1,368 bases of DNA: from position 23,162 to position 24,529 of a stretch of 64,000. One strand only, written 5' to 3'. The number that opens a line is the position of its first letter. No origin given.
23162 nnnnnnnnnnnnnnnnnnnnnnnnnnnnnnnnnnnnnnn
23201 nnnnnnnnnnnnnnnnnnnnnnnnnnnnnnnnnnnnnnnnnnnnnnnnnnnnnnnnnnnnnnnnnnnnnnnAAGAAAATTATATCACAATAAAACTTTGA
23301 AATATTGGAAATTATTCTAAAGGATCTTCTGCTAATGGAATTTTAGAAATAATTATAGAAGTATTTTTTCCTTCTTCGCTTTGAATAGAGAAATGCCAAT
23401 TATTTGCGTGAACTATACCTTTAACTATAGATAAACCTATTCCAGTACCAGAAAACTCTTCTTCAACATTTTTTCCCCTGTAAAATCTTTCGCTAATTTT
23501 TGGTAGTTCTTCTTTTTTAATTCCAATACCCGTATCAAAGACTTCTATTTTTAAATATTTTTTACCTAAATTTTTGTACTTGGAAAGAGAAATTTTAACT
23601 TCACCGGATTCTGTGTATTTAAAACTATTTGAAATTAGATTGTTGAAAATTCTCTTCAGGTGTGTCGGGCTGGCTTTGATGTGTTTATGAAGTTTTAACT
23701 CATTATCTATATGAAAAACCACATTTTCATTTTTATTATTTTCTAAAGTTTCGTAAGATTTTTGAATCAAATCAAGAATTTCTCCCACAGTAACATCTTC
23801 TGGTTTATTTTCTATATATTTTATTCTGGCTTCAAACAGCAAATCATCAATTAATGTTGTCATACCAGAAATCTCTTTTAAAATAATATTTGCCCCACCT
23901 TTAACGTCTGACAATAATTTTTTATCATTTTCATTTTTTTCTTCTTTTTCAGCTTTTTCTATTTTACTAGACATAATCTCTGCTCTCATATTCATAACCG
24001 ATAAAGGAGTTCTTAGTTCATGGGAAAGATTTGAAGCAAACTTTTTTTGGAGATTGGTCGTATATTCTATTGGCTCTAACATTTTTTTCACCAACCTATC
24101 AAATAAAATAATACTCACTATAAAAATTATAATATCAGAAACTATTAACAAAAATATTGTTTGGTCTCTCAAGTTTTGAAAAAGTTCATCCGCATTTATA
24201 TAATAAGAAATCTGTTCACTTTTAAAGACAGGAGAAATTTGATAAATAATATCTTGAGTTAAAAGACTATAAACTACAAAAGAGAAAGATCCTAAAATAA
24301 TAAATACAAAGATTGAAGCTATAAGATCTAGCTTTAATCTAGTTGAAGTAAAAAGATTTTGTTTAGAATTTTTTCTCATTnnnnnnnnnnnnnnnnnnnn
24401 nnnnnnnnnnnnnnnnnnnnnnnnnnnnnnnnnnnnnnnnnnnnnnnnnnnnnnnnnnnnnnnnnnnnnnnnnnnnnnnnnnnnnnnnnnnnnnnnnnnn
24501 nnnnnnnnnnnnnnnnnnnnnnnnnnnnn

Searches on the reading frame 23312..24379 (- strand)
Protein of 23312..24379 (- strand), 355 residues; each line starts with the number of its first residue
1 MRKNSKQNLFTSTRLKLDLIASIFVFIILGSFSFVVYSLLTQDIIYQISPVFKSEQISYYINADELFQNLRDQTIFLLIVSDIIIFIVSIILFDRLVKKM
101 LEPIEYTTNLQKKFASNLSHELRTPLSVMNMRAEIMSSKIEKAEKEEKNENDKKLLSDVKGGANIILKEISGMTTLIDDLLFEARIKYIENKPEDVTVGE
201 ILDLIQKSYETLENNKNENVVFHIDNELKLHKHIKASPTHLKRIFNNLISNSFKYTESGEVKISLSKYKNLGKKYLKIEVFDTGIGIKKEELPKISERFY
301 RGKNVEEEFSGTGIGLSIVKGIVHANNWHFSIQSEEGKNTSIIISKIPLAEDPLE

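Call 39: search_protein_families(library=pfam, proteins=[window:23312-24379:-], max_evalue=0.01)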
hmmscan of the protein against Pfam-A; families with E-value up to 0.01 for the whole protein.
window:23312-24379:- (355 aa): 3 families
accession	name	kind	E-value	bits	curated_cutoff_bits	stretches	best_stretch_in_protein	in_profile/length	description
PF02518.31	HATPase_c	-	1.2e-23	84.1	26.4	1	238-350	3-110/111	Histidine kinase-, DNA gyrase B-, and HSP90-like ATPase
PF00512.31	HisKA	-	3.6e-11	43.4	26.9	1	111-187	2-64/66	His Kinase A (phospho-acceptor) domain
PF24871.1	Piezo_TM1-24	-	0.0025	16.8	28.8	1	11-174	31-178/682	Piezo TM1-24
